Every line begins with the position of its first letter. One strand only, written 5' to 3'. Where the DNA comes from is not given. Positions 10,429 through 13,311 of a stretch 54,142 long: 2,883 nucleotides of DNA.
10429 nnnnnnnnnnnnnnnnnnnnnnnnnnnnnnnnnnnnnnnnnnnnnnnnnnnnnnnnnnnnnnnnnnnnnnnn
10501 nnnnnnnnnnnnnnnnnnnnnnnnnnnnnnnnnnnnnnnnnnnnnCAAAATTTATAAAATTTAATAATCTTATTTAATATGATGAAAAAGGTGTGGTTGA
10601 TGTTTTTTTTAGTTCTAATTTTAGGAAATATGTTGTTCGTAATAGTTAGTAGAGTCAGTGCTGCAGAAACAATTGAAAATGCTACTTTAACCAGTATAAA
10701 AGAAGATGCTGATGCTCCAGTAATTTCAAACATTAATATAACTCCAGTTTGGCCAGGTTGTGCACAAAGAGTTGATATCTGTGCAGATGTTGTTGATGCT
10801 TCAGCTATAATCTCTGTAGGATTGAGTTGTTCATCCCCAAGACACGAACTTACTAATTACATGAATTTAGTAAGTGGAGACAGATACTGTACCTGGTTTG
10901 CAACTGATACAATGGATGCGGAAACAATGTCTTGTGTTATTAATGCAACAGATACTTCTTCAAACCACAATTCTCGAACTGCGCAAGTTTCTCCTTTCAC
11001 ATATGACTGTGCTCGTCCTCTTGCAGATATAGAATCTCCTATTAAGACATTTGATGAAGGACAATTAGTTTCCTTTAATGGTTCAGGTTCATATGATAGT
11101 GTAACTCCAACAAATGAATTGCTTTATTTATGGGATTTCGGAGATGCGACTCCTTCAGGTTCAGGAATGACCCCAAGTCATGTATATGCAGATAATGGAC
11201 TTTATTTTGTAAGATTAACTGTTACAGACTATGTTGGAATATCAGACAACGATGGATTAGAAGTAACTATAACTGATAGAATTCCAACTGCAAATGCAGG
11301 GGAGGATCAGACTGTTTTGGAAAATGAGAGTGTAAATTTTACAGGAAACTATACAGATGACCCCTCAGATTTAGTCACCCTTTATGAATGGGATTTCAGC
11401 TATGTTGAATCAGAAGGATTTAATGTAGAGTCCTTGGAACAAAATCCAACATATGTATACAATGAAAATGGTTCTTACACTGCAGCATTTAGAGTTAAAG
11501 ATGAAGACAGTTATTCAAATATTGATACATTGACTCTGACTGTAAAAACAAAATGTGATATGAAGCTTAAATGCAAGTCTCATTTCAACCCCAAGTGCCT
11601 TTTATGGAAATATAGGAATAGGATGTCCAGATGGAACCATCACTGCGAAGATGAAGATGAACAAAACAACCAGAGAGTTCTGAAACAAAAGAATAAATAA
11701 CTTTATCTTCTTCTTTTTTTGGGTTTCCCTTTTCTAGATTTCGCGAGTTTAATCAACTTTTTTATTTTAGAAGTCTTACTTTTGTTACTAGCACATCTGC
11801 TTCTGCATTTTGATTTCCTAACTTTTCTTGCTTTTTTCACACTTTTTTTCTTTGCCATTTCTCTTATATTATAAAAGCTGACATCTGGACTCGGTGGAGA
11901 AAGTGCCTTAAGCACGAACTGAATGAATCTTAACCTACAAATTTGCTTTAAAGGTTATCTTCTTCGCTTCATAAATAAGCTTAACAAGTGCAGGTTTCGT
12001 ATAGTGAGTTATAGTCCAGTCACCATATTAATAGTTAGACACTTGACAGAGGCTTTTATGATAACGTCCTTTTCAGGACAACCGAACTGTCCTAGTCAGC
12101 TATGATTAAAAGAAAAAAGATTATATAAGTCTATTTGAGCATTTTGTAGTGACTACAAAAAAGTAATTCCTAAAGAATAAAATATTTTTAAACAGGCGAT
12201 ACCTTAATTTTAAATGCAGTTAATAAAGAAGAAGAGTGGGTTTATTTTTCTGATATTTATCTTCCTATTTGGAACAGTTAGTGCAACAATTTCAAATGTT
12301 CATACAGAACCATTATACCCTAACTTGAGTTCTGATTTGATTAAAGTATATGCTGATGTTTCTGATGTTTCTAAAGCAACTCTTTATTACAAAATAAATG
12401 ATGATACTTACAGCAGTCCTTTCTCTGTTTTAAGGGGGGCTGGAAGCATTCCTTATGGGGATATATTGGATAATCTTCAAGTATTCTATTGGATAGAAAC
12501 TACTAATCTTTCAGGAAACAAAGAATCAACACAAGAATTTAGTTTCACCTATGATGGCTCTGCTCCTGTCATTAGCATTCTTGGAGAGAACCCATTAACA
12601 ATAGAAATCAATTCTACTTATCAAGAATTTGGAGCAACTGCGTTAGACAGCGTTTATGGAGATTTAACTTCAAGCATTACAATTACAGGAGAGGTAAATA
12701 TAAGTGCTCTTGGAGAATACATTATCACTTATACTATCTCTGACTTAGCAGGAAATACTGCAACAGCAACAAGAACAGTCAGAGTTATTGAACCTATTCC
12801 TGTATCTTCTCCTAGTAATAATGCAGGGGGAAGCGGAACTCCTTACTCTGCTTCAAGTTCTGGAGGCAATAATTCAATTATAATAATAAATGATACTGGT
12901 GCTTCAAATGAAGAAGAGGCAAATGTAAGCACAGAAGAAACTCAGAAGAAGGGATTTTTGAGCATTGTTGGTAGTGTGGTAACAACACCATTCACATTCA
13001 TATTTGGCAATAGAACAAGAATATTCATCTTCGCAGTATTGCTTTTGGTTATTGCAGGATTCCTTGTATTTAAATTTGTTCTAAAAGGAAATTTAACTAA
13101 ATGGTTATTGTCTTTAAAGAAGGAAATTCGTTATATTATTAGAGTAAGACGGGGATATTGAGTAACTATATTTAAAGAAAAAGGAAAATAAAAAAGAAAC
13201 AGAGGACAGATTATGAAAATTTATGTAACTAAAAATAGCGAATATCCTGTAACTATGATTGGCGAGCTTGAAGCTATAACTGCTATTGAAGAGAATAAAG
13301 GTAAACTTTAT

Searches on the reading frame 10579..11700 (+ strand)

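Call 40: search_protein_families(library=pfam, proteins=[window:10579-11700:+], max_evalue=0.001)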
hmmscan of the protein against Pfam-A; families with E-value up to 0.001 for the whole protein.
window:10579-11700:+ (373 aa): 3 families
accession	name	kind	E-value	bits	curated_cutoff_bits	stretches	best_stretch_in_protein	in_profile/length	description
PF18911.6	PKD_4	-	6.6e-32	109.9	27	2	145-230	2-84/85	PKD domain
PF00801.26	PKD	-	1.9e-15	57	23.5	2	158-222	11-72/80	PKD domain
PF22352.2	K319L-like_PKD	-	7.7e-08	32.7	27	1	240-322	1-84/84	K319L-like, PKD domain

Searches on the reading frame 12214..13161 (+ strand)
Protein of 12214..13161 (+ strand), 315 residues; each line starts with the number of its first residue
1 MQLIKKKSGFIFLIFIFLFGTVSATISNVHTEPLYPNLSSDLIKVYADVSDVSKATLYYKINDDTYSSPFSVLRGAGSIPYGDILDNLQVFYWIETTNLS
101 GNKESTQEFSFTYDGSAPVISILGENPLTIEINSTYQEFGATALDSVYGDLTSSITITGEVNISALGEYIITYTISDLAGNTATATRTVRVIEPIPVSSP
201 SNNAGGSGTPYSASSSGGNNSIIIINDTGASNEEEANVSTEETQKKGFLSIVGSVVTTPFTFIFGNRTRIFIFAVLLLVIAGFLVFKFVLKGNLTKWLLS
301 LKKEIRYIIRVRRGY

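Call 40: search_protein_families(library=pfam, proteins=[window:12214-13161:+], max_evalue=0.001)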
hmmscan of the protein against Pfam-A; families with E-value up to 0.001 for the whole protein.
window:12214-13161:+ (315 aa): 1 family
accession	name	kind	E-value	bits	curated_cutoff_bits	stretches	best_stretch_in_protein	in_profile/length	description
PF16403.11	Bact_surface_Ig-like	-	5.5e-21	74.8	27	1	120-191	1-71/71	Bacterial surface protein, Ig-like domain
